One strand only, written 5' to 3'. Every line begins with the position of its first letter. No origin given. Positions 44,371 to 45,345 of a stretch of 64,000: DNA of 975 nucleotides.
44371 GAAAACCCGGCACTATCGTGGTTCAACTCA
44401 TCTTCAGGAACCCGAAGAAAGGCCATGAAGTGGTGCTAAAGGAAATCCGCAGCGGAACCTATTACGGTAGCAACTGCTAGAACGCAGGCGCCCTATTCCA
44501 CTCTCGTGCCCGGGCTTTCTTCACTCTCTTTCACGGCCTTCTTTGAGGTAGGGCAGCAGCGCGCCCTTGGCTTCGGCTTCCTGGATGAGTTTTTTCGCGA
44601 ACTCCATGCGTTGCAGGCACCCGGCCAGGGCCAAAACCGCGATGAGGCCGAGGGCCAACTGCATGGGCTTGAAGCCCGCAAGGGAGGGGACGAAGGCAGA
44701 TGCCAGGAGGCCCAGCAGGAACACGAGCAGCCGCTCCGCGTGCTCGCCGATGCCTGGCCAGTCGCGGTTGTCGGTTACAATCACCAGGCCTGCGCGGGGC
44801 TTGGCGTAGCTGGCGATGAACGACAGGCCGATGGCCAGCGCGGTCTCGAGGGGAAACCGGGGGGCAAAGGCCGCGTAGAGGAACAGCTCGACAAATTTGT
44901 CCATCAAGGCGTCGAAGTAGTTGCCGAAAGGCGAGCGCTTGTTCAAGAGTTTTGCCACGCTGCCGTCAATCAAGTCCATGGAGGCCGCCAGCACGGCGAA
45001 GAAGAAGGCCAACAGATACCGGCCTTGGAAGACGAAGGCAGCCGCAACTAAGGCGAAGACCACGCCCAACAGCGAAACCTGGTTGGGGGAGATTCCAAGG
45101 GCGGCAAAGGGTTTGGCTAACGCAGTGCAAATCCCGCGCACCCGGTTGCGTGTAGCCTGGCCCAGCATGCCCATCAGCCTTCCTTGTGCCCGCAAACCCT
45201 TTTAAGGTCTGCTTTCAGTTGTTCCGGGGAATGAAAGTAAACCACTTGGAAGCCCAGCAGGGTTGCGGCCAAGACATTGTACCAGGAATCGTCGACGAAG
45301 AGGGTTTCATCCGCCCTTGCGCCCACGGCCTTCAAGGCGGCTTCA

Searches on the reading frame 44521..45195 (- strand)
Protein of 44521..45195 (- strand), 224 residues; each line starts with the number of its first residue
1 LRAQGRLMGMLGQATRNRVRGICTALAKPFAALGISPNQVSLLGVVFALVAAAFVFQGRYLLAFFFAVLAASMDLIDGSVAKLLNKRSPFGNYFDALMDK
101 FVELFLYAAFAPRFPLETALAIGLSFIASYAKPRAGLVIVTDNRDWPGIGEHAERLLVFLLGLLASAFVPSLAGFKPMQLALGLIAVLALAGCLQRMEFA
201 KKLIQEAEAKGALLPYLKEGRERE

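Call 46: search_protein_families(library=pfam, proteins=[window:44521-45195:-], max_evalue=0.0001)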
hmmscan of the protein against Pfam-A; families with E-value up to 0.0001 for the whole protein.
window:44521-45195:- (224 aa): 1 family
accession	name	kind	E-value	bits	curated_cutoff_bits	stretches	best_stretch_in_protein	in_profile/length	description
PF01066.26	CDP-OH_P_transf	-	1.8e-11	45.1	22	1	36-111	3-77/152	CDP-alcohol phosphatidyltransferase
